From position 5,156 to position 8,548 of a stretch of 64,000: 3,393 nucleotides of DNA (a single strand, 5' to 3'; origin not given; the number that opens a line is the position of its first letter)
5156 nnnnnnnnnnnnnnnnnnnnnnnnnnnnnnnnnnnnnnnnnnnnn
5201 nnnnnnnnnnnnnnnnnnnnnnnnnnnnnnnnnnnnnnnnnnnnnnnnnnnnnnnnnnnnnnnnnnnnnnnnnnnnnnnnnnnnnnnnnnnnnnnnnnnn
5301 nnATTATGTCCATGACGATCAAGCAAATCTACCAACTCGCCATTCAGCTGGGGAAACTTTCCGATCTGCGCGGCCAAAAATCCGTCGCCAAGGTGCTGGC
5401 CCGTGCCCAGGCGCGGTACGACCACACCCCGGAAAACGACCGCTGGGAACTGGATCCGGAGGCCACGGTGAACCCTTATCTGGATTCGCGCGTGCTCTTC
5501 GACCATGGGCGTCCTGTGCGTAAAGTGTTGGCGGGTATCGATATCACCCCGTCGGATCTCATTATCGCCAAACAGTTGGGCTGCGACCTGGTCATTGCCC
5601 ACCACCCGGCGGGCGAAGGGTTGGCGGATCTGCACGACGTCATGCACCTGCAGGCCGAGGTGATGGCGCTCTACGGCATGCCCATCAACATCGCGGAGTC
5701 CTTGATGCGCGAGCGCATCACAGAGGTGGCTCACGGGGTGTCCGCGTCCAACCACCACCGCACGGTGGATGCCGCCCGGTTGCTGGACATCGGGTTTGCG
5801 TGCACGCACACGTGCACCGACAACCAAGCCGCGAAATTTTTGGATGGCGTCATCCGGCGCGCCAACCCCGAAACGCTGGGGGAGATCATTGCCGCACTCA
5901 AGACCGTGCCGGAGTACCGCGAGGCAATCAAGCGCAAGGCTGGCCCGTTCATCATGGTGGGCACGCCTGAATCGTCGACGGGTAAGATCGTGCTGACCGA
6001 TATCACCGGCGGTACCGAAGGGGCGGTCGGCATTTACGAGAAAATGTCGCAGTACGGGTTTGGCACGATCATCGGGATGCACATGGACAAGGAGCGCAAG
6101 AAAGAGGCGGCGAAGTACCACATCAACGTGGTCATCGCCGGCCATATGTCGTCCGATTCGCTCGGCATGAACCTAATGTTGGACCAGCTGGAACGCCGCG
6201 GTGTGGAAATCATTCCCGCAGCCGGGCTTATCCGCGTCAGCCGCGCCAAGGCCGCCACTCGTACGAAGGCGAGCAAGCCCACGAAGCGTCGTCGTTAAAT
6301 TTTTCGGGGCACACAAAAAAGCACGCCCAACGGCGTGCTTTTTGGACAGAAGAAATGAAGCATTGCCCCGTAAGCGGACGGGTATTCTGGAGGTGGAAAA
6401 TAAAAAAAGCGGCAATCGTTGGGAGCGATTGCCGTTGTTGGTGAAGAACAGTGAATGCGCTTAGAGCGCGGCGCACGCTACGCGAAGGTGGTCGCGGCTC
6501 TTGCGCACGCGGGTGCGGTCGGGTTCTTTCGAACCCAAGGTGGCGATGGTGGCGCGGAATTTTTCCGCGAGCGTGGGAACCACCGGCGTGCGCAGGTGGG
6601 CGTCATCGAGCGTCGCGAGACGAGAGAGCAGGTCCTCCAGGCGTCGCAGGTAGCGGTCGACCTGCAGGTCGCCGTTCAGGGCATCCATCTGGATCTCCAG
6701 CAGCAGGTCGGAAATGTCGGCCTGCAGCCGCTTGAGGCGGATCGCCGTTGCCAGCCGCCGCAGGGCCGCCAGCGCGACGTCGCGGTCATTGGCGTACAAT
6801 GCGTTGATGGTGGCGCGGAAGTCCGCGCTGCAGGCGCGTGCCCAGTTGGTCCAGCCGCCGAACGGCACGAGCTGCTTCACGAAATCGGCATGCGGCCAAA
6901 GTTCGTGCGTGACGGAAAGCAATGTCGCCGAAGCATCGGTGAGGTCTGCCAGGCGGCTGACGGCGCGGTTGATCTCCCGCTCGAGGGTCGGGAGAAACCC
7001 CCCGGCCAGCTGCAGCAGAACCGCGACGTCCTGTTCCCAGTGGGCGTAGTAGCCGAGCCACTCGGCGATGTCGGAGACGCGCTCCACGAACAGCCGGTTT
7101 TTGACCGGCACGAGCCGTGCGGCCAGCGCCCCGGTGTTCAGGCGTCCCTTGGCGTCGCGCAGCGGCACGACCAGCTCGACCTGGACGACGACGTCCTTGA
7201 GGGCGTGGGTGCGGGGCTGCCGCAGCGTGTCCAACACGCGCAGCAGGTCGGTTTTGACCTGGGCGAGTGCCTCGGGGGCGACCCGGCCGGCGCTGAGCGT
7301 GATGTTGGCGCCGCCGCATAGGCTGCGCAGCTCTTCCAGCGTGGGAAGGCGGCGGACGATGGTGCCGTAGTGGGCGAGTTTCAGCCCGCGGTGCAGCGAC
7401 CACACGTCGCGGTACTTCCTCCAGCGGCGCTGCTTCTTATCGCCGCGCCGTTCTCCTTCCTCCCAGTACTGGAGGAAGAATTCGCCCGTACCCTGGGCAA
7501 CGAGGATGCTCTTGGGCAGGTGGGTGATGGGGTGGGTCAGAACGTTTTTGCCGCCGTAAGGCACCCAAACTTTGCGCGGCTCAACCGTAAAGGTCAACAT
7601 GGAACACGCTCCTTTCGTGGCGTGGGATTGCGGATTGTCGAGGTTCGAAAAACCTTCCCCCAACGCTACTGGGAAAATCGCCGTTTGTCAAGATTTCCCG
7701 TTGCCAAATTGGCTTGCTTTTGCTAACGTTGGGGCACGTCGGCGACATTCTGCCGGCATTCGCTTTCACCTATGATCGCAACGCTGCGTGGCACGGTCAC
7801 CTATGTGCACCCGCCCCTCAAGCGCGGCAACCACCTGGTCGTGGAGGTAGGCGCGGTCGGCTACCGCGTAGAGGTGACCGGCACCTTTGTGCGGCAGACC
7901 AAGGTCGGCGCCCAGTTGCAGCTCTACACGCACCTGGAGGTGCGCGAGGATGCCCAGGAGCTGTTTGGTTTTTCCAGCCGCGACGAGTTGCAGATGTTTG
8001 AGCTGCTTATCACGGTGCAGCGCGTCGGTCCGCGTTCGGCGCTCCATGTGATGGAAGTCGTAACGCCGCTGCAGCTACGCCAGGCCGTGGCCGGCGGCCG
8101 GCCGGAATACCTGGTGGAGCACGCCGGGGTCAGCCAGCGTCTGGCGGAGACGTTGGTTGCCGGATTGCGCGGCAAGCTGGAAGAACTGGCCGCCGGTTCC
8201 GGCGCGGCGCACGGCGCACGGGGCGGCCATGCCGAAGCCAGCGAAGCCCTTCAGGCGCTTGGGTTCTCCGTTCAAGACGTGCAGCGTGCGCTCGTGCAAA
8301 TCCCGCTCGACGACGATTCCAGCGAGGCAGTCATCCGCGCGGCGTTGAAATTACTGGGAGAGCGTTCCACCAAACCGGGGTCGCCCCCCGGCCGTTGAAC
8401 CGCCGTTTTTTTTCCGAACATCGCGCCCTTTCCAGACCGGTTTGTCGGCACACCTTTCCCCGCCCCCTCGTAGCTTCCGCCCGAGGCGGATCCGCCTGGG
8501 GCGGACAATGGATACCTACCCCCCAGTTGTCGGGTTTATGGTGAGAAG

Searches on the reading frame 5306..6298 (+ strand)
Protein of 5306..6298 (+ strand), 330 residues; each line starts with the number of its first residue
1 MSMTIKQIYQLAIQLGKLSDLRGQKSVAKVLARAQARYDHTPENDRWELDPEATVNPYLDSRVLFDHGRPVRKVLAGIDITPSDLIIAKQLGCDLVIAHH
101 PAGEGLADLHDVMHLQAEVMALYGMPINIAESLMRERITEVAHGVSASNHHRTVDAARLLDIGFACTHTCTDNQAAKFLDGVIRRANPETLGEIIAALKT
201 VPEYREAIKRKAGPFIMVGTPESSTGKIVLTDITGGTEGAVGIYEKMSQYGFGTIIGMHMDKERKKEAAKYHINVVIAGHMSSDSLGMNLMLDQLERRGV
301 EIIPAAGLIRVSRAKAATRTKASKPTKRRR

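Call 58: search_protein_families(library=pfam, proteins=[window:5306-6298:+], max_evalue=0.001)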
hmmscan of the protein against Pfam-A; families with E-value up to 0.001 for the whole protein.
window:5306-6298:+ (330 aa): 1 family
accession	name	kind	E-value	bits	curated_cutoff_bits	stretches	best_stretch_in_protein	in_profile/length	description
PF01784.24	DUF34_NIF3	-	2.3e-06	27.9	23.4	0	69-102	34-67/256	Duf34/NIF3 (NGG1p interacting factor 3)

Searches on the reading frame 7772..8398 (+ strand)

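Call 58: search_protein_families(library=pfam, proteins=[window:7772-8398:+], max_evalue=0.001)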
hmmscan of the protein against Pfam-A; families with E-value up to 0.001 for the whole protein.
window:7772-8398:+ (208 aa): 3 families
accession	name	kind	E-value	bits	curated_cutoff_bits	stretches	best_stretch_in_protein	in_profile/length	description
PF01330.27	RuvA_N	-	2.7e-18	66.2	23.6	1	1-66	1-61/61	RuvA N terminal domain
PF07499.19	RuvA_C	-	6.2e-11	43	24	1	154-195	4-46/47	RuvA, C-terminal domain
PF14520.12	HHH_5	-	0.00047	21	27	0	76-133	1-56/57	Helix-hairpin-helix domain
